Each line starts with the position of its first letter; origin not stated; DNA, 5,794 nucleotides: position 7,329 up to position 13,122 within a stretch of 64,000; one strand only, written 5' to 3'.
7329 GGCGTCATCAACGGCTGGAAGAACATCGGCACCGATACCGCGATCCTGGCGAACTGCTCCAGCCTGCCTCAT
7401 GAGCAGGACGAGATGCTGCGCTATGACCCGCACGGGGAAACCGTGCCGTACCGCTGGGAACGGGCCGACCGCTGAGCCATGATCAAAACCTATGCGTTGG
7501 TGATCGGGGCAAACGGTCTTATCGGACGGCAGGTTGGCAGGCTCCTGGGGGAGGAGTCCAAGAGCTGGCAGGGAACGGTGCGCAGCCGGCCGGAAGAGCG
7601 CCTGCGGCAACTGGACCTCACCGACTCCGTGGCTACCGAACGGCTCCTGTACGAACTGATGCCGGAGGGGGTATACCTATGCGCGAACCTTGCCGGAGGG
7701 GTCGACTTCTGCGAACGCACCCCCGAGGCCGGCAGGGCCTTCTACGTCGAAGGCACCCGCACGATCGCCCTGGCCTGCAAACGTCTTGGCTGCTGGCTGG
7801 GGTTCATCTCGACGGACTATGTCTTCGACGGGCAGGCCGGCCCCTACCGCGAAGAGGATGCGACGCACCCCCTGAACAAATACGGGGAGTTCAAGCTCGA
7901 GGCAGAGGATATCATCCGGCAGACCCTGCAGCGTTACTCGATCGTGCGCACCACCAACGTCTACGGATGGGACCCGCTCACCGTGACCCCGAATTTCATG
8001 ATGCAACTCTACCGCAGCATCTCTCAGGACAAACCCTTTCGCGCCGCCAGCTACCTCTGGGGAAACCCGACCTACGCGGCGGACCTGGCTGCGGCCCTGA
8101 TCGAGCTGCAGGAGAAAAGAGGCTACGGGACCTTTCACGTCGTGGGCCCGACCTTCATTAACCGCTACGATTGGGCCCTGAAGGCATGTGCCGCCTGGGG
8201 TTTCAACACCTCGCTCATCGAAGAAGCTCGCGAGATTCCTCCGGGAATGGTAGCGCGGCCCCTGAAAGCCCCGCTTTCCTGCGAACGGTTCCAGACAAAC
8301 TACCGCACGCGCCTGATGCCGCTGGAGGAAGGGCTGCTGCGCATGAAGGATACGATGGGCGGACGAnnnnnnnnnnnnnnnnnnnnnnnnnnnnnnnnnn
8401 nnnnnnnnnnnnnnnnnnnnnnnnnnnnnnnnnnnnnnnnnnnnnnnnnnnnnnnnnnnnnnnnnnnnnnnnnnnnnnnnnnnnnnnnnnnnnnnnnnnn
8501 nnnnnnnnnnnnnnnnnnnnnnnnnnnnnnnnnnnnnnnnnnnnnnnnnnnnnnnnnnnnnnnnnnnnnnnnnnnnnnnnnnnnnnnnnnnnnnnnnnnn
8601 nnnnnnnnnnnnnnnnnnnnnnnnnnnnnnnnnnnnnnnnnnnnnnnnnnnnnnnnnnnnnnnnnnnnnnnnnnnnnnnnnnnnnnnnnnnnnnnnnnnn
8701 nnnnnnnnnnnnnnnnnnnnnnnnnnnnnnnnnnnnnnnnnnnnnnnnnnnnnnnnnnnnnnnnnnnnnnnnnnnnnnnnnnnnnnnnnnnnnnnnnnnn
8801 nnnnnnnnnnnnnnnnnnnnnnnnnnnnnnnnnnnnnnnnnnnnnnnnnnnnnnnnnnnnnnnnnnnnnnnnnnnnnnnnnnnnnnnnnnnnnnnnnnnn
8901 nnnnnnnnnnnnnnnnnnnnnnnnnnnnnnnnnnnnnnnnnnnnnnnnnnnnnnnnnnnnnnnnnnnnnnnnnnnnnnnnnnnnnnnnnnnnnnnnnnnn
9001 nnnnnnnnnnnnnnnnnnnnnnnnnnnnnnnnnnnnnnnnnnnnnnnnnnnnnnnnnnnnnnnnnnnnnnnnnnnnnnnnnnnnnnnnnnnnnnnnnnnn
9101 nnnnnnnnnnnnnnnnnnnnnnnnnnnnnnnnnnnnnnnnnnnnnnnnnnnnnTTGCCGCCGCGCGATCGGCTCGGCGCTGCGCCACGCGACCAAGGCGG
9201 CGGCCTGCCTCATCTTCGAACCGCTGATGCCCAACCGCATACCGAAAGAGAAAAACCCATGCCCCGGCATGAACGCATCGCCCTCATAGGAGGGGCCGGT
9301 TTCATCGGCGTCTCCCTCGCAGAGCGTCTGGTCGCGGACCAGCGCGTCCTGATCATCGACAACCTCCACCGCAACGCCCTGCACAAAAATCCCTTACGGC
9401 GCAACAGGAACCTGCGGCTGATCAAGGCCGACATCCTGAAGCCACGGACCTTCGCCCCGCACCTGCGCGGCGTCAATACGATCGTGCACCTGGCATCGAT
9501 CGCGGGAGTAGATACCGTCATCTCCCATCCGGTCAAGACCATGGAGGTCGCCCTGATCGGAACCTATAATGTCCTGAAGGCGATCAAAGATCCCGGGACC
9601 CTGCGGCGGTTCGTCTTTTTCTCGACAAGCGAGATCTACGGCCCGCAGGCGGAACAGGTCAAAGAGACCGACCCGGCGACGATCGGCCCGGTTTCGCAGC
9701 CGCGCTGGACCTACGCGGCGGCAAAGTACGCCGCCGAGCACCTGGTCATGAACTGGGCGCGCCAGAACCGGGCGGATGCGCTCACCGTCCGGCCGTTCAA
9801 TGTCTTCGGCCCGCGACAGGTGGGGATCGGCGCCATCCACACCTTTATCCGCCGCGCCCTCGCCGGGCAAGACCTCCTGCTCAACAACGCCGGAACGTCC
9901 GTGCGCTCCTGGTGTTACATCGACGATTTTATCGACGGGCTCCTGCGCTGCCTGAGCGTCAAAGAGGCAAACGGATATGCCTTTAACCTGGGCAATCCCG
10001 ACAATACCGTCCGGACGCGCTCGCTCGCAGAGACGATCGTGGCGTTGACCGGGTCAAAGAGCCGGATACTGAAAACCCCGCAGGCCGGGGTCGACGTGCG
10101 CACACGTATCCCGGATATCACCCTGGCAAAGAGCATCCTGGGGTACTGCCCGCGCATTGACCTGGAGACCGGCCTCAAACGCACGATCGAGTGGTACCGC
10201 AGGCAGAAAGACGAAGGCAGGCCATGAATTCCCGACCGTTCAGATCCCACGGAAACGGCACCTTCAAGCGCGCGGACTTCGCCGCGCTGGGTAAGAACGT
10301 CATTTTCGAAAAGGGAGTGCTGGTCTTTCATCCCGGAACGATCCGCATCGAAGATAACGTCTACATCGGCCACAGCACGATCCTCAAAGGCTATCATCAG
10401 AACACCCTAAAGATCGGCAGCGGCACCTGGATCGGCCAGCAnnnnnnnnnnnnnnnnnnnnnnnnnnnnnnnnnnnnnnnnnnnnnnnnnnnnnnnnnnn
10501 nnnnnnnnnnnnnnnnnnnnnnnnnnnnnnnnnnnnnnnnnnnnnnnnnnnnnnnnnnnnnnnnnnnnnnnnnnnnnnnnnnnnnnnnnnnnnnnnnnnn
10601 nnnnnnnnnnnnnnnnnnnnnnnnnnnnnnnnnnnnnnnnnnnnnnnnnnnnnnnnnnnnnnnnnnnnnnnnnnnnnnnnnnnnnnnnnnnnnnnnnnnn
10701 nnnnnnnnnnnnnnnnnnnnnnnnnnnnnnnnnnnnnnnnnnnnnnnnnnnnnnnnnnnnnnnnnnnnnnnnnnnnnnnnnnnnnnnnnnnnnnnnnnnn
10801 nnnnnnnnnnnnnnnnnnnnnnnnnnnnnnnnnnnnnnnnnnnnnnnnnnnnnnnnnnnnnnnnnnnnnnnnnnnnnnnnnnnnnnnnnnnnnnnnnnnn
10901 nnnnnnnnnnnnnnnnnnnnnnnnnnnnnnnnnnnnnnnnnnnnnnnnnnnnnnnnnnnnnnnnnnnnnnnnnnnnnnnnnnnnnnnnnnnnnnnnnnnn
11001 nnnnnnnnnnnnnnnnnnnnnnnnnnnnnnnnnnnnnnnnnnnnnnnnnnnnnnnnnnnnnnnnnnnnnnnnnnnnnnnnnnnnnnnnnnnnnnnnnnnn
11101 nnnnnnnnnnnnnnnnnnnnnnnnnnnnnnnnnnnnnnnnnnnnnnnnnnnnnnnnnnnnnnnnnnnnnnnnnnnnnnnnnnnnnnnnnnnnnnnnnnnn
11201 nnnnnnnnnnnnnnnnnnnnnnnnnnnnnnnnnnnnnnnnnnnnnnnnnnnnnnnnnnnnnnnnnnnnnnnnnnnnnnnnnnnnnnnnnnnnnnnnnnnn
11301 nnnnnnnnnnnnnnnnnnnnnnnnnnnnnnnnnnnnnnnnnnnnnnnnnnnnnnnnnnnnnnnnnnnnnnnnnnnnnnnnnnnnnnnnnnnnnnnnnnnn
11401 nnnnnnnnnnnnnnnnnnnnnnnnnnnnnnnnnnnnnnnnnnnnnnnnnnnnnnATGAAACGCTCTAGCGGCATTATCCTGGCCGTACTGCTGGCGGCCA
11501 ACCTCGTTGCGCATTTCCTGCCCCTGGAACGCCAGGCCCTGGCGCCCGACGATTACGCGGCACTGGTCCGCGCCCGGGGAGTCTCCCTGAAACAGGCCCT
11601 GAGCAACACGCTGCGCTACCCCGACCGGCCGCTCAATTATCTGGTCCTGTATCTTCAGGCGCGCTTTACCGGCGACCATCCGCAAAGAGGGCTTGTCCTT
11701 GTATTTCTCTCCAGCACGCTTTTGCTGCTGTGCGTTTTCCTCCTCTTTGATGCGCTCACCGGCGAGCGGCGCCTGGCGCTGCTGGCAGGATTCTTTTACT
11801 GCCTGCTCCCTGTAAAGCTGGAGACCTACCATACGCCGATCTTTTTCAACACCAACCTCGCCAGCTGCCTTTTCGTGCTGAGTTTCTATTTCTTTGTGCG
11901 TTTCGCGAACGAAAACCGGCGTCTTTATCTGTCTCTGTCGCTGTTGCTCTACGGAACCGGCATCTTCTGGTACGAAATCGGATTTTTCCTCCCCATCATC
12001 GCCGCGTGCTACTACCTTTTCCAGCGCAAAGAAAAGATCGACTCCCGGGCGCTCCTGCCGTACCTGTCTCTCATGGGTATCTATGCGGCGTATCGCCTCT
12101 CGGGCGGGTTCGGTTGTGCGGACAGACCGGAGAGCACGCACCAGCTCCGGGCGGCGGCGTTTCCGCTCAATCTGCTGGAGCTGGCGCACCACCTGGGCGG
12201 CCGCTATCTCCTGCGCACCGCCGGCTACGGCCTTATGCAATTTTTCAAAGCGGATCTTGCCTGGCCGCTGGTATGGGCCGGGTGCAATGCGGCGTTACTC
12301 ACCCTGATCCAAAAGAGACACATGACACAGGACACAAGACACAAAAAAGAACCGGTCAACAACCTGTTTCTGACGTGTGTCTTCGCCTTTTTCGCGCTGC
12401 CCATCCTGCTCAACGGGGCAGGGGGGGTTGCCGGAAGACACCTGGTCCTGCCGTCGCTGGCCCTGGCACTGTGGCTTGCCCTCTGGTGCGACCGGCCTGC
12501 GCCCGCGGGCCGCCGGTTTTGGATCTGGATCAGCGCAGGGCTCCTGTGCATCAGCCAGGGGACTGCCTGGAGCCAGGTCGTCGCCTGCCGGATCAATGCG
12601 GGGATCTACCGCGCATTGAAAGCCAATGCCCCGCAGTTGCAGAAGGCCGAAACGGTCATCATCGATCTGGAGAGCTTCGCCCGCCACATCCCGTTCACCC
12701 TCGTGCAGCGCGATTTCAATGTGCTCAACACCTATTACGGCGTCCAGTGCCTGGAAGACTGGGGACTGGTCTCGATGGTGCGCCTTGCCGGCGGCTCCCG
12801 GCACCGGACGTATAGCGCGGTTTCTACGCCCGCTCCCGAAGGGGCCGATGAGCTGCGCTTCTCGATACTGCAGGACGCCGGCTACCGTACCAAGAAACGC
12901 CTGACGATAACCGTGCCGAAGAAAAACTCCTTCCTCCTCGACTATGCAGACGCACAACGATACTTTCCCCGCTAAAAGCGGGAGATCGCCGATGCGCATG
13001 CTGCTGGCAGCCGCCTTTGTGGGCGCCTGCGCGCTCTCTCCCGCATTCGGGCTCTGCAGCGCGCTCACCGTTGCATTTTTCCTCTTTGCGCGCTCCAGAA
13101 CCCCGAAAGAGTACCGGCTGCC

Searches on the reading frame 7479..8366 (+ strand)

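Call 69: search_protein_families(library=pfam, proteins=[window:7479-8366:+], max_evalue=0.00001)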
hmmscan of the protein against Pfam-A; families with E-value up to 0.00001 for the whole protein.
window:7479-8366:+ (296 aa): 3 families
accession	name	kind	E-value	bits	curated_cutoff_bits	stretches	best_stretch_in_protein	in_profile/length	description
PF04321.23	RmlD_sub_bind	-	2e-49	168.7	27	1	7-291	4-283/287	RmlD substrate binding domain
PF01370.27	Epimerase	-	1e-20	74.6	20.9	1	6-206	1-220/240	NAD dependent epimerase/dehydratase family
PF16363.11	GDP_Man_Dehyd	-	1.7e-06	28.2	27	1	38-159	52-177/332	GDP-mannose 4,6 dehydratase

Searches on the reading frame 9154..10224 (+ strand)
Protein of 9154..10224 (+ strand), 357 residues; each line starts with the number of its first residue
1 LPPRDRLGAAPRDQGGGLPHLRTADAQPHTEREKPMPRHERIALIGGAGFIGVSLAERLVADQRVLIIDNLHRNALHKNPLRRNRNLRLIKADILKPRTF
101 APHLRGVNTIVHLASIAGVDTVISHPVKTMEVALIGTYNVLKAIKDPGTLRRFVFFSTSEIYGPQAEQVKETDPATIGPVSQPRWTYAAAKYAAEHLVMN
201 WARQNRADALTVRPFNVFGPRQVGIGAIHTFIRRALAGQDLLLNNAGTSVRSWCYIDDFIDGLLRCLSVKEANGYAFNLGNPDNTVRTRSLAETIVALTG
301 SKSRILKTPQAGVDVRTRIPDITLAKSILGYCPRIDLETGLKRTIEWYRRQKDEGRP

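Call 69: search_protein_families(library=pfam, proteins=[window:9154-10224:+], max_evalue=0.00001)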
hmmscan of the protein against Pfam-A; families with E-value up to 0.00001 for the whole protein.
window:9154-10224:+ (357 aa): 5 families
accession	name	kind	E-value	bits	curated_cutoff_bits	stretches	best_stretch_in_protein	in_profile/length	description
PF01370.27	Epimerase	-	1.4e-47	162.6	20.9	1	43-280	2-240/240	NAD dependent epimerase/dehydratase family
PF16363.11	GDP_Man_Dehyd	-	9.7e-40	137.4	27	1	45-344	3-332/332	GDP-mannose 4,6 dehydratase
PF01073.25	3Beta_HSD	-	5.5e-21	75.3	22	1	44-257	2-219/280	3-beta hydroxysteroid dehydrogenase/isomerase family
PF07993.18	NAD_binding_4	-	2.9e-11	43.5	20.1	1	86-230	62-220/258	Male sterility protein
PF13460.12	NAD_binding_10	-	2.9e-09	37.5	27.2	1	46-200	1-133/184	NAD(P)H-binding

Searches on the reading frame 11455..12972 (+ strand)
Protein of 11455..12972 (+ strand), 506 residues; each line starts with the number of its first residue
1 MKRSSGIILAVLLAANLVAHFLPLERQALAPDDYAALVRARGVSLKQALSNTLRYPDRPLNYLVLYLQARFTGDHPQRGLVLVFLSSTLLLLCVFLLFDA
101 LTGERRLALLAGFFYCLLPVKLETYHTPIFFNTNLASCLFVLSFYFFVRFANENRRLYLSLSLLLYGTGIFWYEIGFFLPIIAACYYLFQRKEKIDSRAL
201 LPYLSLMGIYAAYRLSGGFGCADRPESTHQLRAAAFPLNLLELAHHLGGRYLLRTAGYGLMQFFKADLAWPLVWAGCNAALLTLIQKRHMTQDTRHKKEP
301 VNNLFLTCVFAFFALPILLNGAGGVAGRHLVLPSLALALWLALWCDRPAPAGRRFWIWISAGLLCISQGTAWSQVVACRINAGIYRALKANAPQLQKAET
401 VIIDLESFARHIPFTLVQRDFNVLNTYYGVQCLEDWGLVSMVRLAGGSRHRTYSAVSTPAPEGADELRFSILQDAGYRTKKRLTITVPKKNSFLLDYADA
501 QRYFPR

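Call 69: search_protein_families(library=pfam, proteins=[window:11455-12972:+], max_evalue=0.00001)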
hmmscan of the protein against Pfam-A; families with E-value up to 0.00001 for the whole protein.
window:11455-12972:+ (506 aa): 1 family
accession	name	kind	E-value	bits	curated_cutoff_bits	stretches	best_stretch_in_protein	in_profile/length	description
PF13231.12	PMT_2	-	2e-07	31.8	26.1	1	62-204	7-145/160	Dolichyl-phosphate-mannose-protein mannosyltransferase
